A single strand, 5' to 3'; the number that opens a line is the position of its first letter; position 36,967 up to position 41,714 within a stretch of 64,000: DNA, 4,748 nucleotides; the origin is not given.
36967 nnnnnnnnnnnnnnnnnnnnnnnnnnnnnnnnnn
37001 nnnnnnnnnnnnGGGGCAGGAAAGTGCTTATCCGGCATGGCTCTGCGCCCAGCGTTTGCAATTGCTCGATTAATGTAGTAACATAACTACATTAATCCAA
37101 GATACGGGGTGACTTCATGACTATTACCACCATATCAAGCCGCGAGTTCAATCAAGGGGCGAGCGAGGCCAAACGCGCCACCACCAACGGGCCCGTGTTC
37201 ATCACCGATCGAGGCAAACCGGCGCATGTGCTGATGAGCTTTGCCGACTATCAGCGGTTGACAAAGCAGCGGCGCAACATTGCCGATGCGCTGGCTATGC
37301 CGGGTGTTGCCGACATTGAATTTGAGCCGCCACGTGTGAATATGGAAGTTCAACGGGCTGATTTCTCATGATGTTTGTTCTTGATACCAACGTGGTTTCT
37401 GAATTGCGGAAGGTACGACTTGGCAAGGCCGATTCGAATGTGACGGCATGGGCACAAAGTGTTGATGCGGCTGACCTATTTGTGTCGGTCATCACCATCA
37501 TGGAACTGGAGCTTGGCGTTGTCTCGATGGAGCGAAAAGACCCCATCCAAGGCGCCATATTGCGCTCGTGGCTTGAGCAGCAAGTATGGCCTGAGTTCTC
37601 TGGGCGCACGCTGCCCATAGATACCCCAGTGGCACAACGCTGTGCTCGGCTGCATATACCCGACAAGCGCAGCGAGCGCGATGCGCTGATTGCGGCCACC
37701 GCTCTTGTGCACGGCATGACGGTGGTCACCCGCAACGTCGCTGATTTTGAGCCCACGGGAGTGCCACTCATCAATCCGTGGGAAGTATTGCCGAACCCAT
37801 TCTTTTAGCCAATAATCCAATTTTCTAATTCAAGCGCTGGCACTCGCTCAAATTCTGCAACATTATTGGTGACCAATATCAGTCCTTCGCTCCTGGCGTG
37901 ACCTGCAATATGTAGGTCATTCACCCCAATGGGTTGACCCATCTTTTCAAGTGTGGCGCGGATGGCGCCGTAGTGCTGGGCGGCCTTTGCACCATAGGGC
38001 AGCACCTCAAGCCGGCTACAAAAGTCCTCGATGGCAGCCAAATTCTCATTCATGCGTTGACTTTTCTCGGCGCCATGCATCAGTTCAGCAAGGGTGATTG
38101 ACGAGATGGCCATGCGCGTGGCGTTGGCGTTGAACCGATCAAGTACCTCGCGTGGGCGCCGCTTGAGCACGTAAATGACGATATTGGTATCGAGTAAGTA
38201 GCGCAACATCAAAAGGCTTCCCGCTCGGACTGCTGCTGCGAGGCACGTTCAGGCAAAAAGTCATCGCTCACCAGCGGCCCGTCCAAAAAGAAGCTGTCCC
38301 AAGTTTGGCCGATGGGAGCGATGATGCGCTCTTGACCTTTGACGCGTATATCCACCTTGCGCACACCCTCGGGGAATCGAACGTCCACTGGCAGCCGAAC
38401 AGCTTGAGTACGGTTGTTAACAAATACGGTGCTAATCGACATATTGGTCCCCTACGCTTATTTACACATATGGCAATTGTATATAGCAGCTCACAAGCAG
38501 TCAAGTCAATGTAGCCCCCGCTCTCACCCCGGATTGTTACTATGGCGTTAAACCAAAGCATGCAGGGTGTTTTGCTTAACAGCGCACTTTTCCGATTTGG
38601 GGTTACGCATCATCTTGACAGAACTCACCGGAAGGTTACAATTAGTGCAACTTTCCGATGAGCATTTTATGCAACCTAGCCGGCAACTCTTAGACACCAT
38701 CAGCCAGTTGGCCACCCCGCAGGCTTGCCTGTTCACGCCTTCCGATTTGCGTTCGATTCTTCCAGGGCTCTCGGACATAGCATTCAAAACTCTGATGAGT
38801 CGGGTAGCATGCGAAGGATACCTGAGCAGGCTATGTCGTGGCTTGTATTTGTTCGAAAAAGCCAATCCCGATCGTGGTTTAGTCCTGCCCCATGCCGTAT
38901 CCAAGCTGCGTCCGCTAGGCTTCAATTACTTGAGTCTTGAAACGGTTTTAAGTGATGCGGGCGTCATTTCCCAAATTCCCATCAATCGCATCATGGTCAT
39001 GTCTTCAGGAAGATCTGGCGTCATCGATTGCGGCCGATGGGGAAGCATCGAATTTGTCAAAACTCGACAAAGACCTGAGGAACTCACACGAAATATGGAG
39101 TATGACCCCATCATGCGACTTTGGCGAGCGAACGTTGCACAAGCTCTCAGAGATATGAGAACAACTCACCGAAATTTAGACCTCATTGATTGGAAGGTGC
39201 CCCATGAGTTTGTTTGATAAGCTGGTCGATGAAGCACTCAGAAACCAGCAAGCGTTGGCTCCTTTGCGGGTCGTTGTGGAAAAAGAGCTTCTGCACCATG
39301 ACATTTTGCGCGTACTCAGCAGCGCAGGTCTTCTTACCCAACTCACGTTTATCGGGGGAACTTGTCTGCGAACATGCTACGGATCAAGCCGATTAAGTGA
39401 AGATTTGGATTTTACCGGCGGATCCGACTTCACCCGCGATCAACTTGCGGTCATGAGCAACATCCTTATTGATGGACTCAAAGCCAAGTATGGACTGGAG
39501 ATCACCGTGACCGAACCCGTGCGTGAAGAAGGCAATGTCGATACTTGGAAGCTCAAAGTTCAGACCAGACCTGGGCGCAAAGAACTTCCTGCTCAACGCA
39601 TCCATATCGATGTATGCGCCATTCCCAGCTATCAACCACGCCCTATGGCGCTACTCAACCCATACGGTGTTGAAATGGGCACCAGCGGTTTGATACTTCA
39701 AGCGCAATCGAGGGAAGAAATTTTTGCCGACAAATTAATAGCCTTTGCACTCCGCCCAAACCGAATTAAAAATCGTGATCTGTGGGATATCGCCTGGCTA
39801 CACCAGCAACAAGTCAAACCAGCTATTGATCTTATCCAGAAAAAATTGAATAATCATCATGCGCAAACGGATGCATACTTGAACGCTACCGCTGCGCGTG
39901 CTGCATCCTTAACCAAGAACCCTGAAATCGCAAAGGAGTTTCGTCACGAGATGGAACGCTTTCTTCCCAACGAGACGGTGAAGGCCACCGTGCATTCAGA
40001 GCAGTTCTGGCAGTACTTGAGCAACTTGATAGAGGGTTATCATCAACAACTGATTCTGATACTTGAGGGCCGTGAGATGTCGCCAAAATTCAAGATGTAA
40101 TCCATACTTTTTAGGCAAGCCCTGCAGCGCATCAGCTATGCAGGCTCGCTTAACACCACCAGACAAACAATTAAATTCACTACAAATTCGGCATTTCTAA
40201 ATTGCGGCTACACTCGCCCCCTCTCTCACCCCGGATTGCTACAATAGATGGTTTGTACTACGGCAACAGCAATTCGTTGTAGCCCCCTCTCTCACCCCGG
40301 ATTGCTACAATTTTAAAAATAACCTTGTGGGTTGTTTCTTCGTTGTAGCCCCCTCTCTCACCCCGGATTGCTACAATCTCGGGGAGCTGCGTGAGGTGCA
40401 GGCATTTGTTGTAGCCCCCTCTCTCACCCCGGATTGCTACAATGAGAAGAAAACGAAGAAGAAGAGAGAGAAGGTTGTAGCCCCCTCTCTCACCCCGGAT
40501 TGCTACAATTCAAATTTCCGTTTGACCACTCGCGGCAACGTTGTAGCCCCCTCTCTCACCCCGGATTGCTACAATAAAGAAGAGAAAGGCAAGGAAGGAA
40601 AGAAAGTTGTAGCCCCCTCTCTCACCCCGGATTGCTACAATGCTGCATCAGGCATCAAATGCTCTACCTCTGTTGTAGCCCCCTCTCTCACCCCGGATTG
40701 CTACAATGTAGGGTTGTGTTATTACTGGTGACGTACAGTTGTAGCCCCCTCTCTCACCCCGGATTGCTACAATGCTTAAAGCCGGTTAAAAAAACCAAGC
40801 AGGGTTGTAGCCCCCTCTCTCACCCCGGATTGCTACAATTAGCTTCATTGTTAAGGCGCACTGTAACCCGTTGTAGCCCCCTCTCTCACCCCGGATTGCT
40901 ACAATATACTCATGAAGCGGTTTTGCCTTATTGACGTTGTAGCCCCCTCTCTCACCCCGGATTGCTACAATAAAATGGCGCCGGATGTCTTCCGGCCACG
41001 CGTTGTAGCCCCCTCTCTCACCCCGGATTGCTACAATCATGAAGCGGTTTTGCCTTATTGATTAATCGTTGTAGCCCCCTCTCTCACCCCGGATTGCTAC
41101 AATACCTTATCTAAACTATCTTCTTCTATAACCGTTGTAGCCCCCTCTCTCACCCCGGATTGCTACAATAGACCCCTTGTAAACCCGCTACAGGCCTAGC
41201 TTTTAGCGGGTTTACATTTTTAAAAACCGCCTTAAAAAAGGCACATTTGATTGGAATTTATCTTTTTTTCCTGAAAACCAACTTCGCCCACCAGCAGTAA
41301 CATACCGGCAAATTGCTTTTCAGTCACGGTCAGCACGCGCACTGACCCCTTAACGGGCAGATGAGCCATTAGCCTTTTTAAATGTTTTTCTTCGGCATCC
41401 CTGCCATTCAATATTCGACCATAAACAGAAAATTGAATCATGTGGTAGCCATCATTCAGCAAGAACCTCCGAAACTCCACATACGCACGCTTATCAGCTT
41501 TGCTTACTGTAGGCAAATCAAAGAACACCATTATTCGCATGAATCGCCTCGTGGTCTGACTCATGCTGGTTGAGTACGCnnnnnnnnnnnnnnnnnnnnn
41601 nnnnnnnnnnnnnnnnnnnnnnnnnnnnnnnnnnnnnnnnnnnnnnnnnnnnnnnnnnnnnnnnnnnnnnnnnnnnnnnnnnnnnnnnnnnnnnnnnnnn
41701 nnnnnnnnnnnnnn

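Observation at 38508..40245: AbiEi/AbiEii module sits between an orphan degenerate CRISPR repeat and the array, and may use the repeat's embedded promoter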

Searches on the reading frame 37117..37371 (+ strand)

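Call 4: search_protein_families(library=pfam, proteins=[window:37117-37371:+], max_evalue=0.01)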
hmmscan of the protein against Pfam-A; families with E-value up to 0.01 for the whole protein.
window:37117-37371:+ (84 aa): 1 family
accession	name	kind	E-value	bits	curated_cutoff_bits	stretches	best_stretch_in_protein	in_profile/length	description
PF02604.26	PhdYeFM_antitox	-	3.5e-11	43.1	29.8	1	4-62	2-61/74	Antitoxin Phd_YefM, type II toxin-antitoxin system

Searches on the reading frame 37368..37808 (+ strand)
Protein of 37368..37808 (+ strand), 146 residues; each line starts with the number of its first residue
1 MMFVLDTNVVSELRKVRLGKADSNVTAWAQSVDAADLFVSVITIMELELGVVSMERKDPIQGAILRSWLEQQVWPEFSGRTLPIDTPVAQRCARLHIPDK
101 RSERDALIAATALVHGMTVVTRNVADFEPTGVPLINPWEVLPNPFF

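Call 4: search_protein_families(library=pfam, proteins=[window:37368-37808:+], max_evalue=0.01)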
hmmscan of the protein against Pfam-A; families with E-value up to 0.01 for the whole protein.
window:37368-37808:+ (146 aa): 1 family
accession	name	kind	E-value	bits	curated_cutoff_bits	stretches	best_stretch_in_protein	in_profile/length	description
PF01850.27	PIN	-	8e-13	49.5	23.6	1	4-123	2-111/120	PIN domain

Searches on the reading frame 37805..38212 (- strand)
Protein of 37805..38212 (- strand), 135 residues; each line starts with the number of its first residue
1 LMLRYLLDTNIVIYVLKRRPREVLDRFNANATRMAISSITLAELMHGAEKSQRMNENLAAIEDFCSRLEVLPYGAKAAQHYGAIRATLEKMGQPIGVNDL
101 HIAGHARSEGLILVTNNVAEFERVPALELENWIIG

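Call 4: search_protein_families(library=pfam, proteins=[window:37805-38212:-], max_evalue=0.01)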
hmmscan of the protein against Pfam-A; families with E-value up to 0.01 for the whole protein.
window:37805-38212:- (135 aa): 1 family
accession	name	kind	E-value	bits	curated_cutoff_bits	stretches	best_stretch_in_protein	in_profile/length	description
PF01850.27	PIN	-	1.7e-19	71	23.6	1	5-125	1-118/120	PIN domain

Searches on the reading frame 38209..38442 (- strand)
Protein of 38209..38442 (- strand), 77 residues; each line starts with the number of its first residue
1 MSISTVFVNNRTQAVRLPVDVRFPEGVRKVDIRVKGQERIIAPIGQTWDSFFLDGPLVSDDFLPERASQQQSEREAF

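Call 4: search_protein_families(library=pfam, proteins=[window:38209-38442:-], max_evalue=0.01)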
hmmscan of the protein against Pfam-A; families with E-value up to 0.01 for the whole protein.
window:38209-38442:- (77 aa): 1 family
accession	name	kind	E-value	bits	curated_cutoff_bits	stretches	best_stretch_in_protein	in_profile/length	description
PF04014.23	MazE_antitoxin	-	1.5e-05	25.3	24.7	1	6-49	1-48/48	Antidote-toxin recognition MazE, bacterial antitoxin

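Call 42: find_encoding_contigs(protein=window:38209-38442:-, flank=6000, max_places=10)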
Protein window:38209-38442:- (77 aa): 9 contigs read that carry it; 9 places shown.
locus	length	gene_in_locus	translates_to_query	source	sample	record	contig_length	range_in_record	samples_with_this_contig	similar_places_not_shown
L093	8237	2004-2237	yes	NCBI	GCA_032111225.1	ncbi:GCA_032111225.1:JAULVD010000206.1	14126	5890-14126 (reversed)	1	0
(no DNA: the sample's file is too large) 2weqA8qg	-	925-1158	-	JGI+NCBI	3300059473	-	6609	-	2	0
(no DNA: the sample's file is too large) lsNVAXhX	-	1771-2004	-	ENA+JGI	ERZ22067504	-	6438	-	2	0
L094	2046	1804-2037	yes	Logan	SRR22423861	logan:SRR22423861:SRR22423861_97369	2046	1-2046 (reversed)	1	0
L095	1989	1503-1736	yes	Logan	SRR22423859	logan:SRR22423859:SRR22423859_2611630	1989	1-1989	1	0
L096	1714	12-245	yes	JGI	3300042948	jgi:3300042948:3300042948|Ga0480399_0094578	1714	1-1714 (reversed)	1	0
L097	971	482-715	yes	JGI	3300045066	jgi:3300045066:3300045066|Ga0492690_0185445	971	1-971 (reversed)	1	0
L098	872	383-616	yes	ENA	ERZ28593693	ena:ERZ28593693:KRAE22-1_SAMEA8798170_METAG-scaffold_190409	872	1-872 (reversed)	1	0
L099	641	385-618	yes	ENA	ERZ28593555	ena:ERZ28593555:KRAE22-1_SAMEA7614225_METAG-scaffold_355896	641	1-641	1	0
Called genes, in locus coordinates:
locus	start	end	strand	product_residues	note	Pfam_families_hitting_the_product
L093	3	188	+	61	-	?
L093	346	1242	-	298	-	PF08843:AbiEii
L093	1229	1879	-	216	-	-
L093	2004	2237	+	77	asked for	PF04014:MazE_antitoxin (weak)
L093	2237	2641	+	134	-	PF01850:PIN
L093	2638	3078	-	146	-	PF01850:PIN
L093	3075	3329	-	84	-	PF02604:PhdYeFM_antitox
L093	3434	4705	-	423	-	PF22020:RlmL_1st (weak), PF02926:THUMP, PF01170:UPF0020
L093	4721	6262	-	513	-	PF00309:Sigma54_AID, PF04963:Sigma54_CBD, PF04552:Sigma54_DBD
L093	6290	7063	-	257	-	PF00005:ABC_tran, PF12399:BCA_ABC_TP_C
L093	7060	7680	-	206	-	PF03968:LptD_N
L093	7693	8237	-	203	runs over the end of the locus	PF06835:LptC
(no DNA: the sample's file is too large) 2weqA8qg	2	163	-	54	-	?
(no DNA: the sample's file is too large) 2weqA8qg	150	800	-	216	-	-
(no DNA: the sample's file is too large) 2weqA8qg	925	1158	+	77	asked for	PF04014:MazE_antitoxin (weak)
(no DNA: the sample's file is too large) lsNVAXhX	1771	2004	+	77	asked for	PF04014:MazE_antitoxin (weak)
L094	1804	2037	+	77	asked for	PF04014:MazE_antitoxin (weak)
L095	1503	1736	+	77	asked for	PF04014:MazE_antitoxin (weak)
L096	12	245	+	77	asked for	PF04014:MazE_antitoxin (weak)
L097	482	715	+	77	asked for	PF04014:MazE_antitoxin (weak)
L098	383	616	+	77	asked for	PF04014:MazE_antitoxin (weak)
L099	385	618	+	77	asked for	PF04014:MazE_antitoxin (weak)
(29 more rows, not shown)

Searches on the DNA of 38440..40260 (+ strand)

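Call 22: search_dna_similar(query=window:38440-40260:+, collection=plasmids, mode=distant, max_rows=15)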
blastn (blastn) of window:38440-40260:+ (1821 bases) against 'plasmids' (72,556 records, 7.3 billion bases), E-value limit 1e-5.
Records with a match: 3; places in all: 3; records where one place covers at least 80% of the query: 0.
Best place of each record, by identity: 60-80% 3.
By first word of the organism name: Enterobacter 3.
By predicted mobility (MOB-suite, as given by PLSDB): non-mobilizable 3.
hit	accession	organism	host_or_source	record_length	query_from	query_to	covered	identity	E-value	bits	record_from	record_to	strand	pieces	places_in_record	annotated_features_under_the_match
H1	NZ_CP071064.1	Enterobacter mori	Homo sapiens,ascites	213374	834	983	8%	70.4%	2e-6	63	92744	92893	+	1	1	nucleotidyl transferase AbiEii/AbiGii toxin family protein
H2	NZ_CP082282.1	Enterobacter cancerogenus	Helicoverpa armigera,metagenomic ...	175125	834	983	8%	70.4%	2e-6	63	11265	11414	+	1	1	nucleotidyl transferase AbiEii/AbiGii toxin family protein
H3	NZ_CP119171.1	Enterobacter mori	Paris polyphylla,cell culture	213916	834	983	8%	70.4%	2e-6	63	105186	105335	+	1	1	nucleotidyl transferase AbiEii/AbiGii toxin family protein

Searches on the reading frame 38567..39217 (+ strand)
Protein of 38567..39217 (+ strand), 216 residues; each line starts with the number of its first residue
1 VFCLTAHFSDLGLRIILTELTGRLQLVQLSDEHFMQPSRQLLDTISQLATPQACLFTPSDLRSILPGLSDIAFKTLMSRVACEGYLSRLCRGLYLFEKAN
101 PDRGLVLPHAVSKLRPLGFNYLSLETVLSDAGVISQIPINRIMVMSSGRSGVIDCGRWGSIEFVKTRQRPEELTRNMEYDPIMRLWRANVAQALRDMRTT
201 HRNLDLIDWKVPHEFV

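Call 4: search_protein_families(library=pfam, proteins=[window:38567-39217:+], max_evalue=0.01)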
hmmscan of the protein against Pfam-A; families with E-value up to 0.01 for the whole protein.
window:38567-39217:+ (216 aa): 0 families

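Call 11: search_protein_families(library=ncbifam, proteins=[window:38669-39217:+, window:38567-39217:+], max_evalue=1)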
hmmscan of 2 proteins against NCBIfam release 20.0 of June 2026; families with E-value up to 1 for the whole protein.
window:38669-39217:+ (182 aa): 1 family
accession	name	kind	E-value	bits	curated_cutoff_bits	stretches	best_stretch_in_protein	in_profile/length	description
NF047376.1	TAA_AbiEi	equivalog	1.9e-50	170.9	150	1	4-174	3-172/172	type IV toxin-antitoxin system AbiEi family antitoxin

window:38567-39217:+ (216 aa): 1 family
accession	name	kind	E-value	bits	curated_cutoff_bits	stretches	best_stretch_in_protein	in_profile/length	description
NF047376.1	TAA_AbiEi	equivalog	3.4e-50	170.1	150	1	38-208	3-172/172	type IV toxin-antitoxin system AbiEi family antitoxin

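Call 12: search_protein_families(library=padloc, proteins=[window:38669-39217:+], max_evalue=1)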
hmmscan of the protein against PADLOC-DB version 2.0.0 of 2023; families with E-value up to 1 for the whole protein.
window:38669-39217:+ (182 aa): 11 families
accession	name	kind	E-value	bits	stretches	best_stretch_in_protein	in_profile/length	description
PDLC02232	AbiEi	-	8.7e-57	189.8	1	4-177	3-173/177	AbiEi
PDLC02240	AbiEi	-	4.6e-08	30.9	1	19-162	15-154/216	AbiEi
PDLC02274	AbiEi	-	2.9e-05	21.9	1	21-148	17-141/217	AbiEi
PDLC02241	AbiEi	-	8.9e-05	20.4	1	40-112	29-96/199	AbiEi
PDLC02267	AbiEi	-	0.00016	19.2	1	8-105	7-96/252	AbiEi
PDLC02226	AbiEi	-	0.00041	18.3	1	17-140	15-134/202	AbiEi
PDLC02255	AbiEi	-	0.00078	17.1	1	18-112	12-97/186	AbiEi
PDLC02272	AbiEi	-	0.0099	13.7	1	34-102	25-89/200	AbiEi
PDLC02283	AbiEi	-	0.014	13.2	1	40-107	32-96/201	AbiEi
PDLC02228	AbiEi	-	0.047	11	1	8-98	27-109/216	AbiEi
PDLC02266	AbiEi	-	0.05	11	1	7-61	3-56/258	AbiEi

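Call 13: search_protein_families(library=pfam, proteins=[window:38669-39217:+], max_evalue=10)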
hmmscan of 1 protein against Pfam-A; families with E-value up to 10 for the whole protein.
window:38669-39217:+ (182 aa): 2 families
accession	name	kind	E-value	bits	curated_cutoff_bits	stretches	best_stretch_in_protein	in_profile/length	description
PF13338.12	AbiEi_4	-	0.062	13.9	25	1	21-62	13-48/49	Transcriptional regulator, AbiEi antitoxin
PF19570.5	DUF6088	-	0.13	12.4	25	1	40-132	30-125/172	Family of unknown function (DUF6088)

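Call 19: find_encoding_contigs(protein=window:38669-39217:+, flank=10000, max_places=10)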
Protein window:38669-39217:+ (182 aa): no gene with exactly this product is on record in the collection.

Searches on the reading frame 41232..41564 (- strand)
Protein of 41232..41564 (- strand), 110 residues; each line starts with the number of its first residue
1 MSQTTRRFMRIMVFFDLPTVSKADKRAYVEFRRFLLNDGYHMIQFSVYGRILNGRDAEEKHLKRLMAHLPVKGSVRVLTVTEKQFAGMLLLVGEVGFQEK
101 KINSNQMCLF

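Call 4: search_protein_families(library=pfam, proteins=[window:41232-41564:-], max_evalue=0.01)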
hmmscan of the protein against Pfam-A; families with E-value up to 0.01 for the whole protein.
window:41232-41564:- (110 aa): 1 family
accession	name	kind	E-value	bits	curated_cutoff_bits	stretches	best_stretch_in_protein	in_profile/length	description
PF09827.14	CRISPR_Cas2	-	1.7e-14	54.2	23.8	1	9-86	1-72/74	CRISPR associated protein Cas2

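Call 43: find_encoding_contigs(protein=window:41232-41564:-, flank=8000, max_places=10)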
Protein window:41232-41564:- (110 aa): no gene with exactly this product is on record in the collection.
